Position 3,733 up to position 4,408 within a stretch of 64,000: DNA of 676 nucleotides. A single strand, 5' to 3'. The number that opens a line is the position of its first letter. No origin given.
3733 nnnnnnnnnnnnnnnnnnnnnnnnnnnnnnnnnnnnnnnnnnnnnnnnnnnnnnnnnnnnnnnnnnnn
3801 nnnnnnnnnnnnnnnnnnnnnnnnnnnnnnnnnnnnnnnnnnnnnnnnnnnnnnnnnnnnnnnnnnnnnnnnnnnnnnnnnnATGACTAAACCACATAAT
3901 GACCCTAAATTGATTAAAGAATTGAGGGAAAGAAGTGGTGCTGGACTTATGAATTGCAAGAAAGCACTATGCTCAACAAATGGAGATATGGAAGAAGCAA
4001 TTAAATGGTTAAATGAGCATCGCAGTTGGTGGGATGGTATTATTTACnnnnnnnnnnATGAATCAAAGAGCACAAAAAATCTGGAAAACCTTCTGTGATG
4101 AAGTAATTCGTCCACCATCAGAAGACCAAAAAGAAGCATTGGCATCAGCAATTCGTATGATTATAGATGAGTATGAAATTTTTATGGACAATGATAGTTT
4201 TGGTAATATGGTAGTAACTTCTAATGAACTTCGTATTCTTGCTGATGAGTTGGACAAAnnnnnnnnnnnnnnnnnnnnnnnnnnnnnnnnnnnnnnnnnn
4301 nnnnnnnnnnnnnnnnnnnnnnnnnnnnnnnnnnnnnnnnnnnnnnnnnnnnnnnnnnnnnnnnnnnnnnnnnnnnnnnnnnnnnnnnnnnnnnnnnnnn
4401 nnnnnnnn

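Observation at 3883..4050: Phage-encoded mimic of the EF-Tu-binding N-terminal domain of EF-Ts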

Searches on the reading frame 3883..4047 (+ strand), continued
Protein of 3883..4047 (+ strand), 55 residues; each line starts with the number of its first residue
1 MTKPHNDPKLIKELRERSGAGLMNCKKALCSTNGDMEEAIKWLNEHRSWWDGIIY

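Call 86: search_dna_similar(query=window:3883-4047:+, collection=phages, mode=protein, max_rows=60, max_evalue=10)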
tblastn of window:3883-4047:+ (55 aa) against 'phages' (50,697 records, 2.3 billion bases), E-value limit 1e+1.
Records with a match: 20; places in all: 20; records where one place covers at least 80% of the query: 0.
Best place of each record, by identity: 60-80% 2; <60% 18.
By first word of the organism name: Listeria 3; Bacteriophage 2; Pseudomonas 2; Acinetobacter 2; Ralstonia 2; Ruegeria 2; Salmonella 1; Staphylococcus 1; Enterococcus 1; uncultured 1; and 3 more.
By host as written in the record: - 7; Listeria monocytogenes 3; Ruegeria pomeroyi DSS-3 2; Homo sapiens 1; Staphylococcus aureus 1; Enterococcus faecalis 1; Pseudomonas aeruginosa 1; Edwardsiella tarda 1; and 3 more.
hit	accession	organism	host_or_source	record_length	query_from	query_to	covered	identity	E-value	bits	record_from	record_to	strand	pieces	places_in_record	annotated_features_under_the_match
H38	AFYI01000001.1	Salmonella enterica subsp. enterica serovar Infantis str. ...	Homo sapiens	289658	10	41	58%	68.8%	3e-8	52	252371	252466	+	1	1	translation elongation factor Ts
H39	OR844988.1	Staphylococcus phage SA 1306 Kay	Staphylococcus aureus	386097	9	45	67%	59.5%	7e-9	54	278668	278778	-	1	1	record has no annotation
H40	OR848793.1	Listeria phage LM 4-14-1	Listeria monocytogenes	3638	9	45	67%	54.1%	2e-6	47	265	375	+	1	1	record has no annotation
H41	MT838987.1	Bacteriophage sp.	human fecal samples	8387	11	45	64%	54.3%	5e-7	49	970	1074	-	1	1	record has no annotation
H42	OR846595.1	Enterococcus phage Efs 1-1-1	Enterococcus faecalis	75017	9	46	69%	50.0%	2e-6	47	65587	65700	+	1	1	record has no annotation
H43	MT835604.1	Bacteriophage sp.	human fecal samples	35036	8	45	69%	50.0%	2e-4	42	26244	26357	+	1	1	record has no annotation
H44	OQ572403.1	Pseudomonas phage Y1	Pseudomonas aeruginosa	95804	10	40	56%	61.3%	1e-6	48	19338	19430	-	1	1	record has no annotation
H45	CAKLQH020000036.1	Acinetobacter phage MD-2021a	not known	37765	10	40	56%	58.1%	2e-5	45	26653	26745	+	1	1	tsf: elongation factor Ts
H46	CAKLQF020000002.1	Acinetobacter phage MD-2021a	not known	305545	10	40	56%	58.1%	2e-5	45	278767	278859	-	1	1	tsf: elongation factor Ts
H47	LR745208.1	uncultured phage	metagenomic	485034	8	47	73%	45.0%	7e-4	40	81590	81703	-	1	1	record has no annotation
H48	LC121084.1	Ralstonia phage RSP15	-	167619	10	44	64%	45.7%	2e-3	39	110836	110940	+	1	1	none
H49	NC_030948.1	Ralstonia phage RSP15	-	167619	10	44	64%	45.7%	2e-3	39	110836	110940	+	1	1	none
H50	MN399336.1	Edwardsiella phage vB_EtaM_ET-ABTNL-9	Edwardsiella tarda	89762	4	37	62%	45.7%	9e+0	29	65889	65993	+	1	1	hypothetical protein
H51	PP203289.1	Pseudomonas phage Psxphi15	Pseudomonas syringae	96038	9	40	58%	46.9%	2e+0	31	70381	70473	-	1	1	hypothetical protein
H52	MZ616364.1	Erwinia phage KEY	Erwinia amylovora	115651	20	51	58%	46.9%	3e+0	30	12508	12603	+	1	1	putative tape measure protein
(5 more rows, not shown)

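Call 87: get_annotated_region(hit=H43, flank=1500)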
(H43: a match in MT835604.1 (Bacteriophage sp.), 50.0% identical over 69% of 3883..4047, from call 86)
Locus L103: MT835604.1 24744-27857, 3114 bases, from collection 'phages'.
description: UNVERIFIED: Bacteriophage sp. clone scaffold_282 genomic sequence.
organism: Bacteriophage sp. (NCBI taxid 38018)
taxonomy: Viruses
host: -; source: human fecal samples; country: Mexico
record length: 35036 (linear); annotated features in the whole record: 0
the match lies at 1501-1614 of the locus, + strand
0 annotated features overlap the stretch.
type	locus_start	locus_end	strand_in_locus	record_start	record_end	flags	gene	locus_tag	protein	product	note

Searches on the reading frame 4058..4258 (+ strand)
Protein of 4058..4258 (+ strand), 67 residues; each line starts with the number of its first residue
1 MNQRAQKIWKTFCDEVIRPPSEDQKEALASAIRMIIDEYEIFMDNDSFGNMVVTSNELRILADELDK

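Call 32: search_protein_families(library=pfam, proteins=[window:4058-4258:+], max_evalue=0.01)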
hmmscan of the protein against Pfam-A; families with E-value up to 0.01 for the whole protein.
window:4058-4258:+ (67 aa): 0 families

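Call 81: search_protein_families(library=phrogs, proteins=[window:4058-4258:+], max_evalue=0.001)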
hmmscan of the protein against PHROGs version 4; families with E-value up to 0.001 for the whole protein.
window:4058-4258:+ (67 aa): 0 families
